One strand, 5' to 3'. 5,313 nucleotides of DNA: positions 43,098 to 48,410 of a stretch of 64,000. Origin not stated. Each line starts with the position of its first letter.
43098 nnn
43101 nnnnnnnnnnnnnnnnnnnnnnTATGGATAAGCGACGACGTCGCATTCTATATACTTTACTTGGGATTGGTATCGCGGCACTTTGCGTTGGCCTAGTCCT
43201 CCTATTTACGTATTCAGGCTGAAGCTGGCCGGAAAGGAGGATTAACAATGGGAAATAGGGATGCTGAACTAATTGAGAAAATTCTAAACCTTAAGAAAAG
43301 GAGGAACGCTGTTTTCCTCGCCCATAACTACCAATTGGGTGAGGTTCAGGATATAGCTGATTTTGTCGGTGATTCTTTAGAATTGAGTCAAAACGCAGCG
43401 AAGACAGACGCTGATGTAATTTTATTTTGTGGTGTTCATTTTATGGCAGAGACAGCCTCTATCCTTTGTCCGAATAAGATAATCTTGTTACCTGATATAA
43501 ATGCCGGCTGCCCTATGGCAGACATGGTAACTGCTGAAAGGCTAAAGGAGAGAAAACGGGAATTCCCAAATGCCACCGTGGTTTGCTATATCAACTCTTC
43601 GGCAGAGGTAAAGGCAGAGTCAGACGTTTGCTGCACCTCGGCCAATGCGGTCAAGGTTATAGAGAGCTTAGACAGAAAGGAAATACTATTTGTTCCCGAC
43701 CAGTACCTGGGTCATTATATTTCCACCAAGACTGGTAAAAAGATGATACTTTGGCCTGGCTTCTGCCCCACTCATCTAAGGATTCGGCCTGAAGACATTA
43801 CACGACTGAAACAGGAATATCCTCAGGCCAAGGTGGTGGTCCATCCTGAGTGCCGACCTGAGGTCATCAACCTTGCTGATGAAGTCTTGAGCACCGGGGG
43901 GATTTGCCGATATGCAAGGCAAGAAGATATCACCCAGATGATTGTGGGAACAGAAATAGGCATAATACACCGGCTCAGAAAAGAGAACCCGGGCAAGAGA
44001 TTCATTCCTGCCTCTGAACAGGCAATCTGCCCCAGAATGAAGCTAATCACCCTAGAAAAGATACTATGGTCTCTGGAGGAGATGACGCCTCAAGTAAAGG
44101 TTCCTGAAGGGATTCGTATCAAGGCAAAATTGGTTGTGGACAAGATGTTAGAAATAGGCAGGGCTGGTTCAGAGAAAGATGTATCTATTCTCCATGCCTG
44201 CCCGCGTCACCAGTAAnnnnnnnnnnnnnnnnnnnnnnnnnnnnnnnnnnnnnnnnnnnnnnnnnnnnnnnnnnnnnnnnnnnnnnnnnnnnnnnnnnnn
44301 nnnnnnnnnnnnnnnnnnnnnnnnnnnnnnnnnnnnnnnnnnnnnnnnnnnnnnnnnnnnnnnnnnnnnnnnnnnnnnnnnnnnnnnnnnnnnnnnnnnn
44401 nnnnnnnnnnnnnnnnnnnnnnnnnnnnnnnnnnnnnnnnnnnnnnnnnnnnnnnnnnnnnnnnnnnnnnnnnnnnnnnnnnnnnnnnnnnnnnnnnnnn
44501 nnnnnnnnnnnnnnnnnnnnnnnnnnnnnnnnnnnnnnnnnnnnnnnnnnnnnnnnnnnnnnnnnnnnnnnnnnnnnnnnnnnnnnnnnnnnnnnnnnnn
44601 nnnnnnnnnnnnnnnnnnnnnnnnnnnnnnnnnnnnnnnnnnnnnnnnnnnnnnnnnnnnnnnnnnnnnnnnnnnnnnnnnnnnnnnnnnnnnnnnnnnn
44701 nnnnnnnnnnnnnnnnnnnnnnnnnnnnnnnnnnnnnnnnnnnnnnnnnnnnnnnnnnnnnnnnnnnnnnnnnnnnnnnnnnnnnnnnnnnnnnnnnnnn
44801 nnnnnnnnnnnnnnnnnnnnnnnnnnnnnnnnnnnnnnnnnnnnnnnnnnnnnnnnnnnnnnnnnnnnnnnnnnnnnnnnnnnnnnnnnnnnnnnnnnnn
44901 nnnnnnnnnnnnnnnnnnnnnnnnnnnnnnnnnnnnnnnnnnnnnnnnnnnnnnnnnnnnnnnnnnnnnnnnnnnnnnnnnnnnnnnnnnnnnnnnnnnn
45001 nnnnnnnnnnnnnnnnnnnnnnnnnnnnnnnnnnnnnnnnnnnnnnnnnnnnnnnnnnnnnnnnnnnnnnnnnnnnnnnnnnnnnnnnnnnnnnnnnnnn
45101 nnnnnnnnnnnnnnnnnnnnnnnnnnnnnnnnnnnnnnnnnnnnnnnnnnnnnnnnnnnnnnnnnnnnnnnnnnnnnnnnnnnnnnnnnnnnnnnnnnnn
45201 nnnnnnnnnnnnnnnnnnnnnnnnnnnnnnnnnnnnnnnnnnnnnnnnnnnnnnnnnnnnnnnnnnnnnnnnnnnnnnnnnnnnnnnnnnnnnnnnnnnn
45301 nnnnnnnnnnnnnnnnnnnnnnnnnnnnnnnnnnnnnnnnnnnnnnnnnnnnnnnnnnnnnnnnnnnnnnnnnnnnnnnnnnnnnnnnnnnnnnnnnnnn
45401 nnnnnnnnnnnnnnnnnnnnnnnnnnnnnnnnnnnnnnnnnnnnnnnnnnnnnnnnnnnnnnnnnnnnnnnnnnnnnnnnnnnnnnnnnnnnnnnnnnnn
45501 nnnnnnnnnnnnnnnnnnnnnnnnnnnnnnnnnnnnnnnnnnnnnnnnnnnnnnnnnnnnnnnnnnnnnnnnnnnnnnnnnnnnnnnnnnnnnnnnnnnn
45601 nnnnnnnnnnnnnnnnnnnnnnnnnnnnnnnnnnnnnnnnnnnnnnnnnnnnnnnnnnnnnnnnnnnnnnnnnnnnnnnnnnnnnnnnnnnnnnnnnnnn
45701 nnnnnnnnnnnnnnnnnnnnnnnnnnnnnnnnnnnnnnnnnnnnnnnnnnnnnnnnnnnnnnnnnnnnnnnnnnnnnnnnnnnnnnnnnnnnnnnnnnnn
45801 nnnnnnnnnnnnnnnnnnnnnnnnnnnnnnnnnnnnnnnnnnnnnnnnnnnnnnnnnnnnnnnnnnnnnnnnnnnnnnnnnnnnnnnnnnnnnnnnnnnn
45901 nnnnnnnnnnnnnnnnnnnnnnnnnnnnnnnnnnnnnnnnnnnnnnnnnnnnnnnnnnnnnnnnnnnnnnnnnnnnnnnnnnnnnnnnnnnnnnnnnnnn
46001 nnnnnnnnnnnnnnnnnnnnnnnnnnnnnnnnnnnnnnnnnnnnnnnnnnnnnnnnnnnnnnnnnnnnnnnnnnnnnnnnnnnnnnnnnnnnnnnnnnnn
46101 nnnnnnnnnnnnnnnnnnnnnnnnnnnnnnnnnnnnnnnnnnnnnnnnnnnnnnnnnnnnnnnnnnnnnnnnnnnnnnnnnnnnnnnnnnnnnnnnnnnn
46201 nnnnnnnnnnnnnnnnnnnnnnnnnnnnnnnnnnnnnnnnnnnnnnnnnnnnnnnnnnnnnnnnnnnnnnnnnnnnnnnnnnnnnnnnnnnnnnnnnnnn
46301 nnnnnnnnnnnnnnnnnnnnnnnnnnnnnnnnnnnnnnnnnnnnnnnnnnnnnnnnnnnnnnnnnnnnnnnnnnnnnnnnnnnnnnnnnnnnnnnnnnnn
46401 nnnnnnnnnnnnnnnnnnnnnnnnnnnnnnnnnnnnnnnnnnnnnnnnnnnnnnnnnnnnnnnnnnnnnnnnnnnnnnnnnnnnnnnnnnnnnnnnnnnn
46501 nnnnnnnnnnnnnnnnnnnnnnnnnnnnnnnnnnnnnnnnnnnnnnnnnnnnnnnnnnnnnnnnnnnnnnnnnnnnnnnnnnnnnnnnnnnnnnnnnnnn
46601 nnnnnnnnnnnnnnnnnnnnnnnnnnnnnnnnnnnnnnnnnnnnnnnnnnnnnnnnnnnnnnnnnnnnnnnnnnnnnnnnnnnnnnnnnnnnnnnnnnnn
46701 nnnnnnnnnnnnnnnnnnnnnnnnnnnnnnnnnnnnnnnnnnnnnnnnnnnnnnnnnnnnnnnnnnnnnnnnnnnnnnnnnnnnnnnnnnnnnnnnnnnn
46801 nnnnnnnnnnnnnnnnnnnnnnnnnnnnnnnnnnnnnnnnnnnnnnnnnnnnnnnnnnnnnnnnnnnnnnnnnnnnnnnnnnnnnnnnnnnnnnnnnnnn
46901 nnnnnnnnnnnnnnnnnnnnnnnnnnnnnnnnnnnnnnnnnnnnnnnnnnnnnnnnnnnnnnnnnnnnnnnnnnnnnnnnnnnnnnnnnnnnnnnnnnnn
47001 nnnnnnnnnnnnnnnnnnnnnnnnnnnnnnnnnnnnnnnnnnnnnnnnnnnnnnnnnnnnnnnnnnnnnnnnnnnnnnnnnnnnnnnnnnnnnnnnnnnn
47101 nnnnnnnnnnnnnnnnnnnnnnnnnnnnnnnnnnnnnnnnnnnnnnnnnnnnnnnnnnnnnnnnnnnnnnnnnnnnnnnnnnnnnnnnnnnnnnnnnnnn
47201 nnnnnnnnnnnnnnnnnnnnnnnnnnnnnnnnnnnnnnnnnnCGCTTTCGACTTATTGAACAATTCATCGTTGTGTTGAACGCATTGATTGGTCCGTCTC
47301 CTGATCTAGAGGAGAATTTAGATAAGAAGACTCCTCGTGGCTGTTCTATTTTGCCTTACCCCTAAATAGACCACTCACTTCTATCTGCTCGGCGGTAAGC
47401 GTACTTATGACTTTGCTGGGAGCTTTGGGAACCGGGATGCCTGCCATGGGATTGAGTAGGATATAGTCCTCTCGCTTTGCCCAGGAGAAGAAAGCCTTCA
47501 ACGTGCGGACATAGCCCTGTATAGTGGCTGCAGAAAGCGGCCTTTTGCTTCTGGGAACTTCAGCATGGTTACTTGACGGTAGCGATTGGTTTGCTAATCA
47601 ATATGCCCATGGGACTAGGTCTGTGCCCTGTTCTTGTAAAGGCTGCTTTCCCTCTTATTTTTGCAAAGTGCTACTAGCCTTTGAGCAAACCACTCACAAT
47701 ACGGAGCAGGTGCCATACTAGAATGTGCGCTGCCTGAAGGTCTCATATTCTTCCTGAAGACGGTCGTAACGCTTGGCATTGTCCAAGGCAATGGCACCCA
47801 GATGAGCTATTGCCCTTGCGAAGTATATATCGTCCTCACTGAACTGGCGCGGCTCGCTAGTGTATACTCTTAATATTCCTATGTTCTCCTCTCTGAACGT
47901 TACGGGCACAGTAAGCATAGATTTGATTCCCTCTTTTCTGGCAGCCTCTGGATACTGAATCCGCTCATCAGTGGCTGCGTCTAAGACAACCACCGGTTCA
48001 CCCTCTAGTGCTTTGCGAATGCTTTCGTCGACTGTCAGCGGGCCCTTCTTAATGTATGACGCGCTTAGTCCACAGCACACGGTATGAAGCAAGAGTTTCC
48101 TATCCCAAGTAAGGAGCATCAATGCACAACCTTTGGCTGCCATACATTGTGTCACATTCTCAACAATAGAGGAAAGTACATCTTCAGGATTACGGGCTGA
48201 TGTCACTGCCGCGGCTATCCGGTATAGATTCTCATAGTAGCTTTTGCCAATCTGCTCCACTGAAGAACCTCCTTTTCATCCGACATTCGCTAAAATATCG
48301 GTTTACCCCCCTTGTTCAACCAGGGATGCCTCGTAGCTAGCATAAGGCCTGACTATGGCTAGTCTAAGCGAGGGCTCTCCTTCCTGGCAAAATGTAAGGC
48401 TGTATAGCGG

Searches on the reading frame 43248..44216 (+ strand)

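Call 22: search_protein_families(library=pfam, proteins=[window:43248-44216:+], max_evalue=1e-8)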
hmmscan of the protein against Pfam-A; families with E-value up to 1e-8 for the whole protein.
window:43248-44216:+ (322 aa): 1 family
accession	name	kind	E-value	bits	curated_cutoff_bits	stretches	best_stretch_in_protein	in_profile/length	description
PF02445.21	NadA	-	3.9e-127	423.9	27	1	10-302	1-295/295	Quinolinate synthetase A protein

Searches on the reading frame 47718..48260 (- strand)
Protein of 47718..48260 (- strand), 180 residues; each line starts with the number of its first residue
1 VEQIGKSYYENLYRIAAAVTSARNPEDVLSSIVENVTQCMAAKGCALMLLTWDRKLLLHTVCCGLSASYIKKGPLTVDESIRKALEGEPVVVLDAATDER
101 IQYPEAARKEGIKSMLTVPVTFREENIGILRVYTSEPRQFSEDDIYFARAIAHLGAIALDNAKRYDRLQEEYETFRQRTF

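Call 67: search_protein_families(library=pfam, proteins=[window:47718-48260:-], max_evalue=0.00001)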
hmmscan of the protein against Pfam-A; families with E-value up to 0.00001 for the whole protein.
window:47718-48260:- (180 aa): 3 families
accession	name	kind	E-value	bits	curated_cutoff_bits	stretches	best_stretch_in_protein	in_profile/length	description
PF13185.12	GAF_2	-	5.5e-17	62.7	28.6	1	22-160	1-136/136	GAF domain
PF01590.32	GAF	-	1.4e-16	61.7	22.4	1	24-159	1-133/133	GAF domain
PF13492.12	GAF_3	-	9.6e-10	39.4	27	1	24-161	1-129/129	GAF domain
